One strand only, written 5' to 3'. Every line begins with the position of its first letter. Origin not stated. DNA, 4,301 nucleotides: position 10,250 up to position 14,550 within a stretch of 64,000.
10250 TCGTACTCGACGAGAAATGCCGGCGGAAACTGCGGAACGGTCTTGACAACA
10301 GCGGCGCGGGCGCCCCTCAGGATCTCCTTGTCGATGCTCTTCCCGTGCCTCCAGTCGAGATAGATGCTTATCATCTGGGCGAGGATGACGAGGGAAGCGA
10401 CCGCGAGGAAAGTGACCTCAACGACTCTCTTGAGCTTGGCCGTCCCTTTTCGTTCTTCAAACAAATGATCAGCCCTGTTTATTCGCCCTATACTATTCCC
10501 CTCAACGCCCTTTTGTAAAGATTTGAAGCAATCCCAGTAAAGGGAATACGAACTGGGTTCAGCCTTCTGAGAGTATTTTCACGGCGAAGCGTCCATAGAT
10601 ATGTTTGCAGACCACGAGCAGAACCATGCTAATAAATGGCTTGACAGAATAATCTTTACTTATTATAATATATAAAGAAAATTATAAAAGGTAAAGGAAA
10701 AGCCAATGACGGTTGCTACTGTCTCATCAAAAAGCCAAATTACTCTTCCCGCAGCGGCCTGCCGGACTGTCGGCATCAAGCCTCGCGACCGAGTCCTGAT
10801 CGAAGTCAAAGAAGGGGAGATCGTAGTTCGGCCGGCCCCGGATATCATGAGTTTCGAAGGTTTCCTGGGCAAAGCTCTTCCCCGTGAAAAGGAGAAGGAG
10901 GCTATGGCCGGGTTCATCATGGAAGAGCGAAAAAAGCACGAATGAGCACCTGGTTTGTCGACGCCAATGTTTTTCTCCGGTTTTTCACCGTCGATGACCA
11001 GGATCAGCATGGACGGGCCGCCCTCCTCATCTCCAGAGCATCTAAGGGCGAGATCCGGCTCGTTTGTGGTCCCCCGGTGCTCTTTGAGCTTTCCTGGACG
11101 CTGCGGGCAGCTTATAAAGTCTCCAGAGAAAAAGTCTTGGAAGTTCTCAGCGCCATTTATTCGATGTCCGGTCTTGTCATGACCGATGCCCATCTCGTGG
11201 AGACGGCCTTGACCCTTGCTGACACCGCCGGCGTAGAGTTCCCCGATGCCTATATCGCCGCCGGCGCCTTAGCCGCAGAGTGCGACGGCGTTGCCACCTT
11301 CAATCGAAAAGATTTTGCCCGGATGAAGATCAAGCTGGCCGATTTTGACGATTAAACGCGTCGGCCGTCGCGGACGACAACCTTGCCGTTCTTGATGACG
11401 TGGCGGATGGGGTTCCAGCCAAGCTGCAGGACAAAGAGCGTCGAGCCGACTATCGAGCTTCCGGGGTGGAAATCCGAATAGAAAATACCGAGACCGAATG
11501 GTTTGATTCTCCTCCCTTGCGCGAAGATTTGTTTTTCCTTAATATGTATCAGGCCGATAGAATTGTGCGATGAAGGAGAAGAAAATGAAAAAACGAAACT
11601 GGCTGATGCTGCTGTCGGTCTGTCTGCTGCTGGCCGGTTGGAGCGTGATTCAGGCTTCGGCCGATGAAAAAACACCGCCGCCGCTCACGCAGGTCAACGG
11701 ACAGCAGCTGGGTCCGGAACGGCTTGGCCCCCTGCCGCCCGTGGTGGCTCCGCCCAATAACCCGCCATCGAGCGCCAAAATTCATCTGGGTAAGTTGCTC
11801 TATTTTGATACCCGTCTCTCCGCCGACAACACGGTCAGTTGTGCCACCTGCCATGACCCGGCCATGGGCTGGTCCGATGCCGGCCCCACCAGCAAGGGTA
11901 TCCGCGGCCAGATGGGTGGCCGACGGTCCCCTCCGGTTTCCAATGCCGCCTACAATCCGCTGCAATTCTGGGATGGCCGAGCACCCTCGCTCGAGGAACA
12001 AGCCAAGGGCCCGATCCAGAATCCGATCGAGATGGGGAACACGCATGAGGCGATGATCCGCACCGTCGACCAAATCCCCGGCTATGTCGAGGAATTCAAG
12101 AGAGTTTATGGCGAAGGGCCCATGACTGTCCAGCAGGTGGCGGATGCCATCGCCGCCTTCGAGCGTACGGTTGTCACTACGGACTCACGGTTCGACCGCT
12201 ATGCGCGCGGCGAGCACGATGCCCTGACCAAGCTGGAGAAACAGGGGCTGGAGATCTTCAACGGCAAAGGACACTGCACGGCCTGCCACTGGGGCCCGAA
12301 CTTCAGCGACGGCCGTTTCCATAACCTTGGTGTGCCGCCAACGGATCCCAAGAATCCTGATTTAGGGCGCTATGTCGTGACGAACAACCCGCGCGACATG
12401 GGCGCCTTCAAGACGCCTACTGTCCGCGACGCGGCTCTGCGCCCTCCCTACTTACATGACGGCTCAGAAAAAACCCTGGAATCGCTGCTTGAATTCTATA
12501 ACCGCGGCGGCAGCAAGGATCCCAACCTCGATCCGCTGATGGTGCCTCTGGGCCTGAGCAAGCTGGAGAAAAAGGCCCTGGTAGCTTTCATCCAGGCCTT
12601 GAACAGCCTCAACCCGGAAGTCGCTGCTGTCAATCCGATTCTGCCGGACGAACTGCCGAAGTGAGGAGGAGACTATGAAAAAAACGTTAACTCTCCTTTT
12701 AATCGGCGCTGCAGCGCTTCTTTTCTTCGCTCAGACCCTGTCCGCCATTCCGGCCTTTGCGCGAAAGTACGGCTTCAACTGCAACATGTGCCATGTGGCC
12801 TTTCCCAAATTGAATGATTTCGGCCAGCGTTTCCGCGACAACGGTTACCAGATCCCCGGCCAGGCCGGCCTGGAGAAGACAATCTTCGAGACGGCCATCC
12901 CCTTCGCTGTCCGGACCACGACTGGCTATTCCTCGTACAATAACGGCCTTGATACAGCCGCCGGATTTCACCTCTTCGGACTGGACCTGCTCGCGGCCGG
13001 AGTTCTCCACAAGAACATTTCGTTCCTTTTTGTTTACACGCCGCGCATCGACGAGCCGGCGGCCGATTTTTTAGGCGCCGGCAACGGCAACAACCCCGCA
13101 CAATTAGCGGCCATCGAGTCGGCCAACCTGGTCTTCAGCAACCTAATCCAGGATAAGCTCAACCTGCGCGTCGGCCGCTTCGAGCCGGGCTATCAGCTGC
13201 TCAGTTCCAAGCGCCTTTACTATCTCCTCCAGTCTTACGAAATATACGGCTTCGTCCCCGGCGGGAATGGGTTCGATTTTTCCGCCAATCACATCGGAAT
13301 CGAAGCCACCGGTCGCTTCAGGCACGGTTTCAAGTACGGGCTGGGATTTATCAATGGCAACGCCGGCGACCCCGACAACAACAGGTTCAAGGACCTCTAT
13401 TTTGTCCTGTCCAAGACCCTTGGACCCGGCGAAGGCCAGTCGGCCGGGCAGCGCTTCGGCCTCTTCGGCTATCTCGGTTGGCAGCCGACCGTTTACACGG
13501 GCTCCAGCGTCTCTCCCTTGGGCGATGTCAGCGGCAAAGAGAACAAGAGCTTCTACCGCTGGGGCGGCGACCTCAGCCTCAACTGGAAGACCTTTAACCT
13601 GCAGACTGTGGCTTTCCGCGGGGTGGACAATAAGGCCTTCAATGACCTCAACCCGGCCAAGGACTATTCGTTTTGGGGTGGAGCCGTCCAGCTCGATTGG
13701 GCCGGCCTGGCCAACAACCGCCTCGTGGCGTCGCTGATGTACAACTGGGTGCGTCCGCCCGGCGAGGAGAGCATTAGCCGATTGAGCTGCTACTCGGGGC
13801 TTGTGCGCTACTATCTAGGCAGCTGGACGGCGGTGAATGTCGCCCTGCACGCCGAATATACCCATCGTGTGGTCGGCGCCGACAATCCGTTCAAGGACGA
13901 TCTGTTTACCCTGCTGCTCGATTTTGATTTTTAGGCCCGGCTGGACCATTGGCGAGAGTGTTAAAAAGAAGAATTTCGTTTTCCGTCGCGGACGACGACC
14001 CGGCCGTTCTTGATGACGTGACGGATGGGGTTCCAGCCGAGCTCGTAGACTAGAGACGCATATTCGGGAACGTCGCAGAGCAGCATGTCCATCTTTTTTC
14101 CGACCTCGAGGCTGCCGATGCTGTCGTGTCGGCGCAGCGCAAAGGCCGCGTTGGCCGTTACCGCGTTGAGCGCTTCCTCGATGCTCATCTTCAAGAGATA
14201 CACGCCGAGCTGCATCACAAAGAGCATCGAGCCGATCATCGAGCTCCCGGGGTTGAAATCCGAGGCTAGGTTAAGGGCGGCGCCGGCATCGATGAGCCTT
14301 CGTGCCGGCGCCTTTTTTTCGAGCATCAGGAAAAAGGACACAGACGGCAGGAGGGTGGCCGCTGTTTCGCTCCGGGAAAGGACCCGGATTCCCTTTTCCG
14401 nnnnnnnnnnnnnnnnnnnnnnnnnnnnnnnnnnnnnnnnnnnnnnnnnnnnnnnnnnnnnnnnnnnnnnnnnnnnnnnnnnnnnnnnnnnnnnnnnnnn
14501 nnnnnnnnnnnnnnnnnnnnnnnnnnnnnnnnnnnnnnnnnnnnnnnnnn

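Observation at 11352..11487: Decayed duplicate of the hutI 3' end brackets the ccp/Cyc2-like cassette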

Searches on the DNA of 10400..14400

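Call 68: search_rna_families(source=window, start=10400, end=14400, threshold=evalue, max_evalue=1)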
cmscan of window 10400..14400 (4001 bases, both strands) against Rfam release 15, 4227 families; matches with E-value up to 1: 0.
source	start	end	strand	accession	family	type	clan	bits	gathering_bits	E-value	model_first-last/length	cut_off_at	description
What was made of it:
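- No Rfam hit (call 68).
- Tried and rejected: None found (call 68).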

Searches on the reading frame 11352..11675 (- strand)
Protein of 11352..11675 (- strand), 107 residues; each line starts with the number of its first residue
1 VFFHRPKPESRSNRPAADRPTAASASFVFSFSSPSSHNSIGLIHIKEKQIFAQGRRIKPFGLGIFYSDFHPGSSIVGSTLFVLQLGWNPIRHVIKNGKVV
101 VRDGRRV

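Call 5: search_protein_families(library=pfam, proteins=[window:11352-11675:-], max_evalue=0.01)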
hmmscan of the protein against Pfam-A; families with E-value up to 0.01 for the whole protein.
window:11352-11675:- (107 aa): 0 families
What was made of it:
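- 11352..11477 (-): Relic (pseudogene) of the hutI 3' end. It corresponds to codons ~327-345 and 402-423 of the ancestral 423-aa gene, including the ancestral tail RDGRRV and a stop codon that overlaps the vapC stop. No Pfam hit (call 5).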
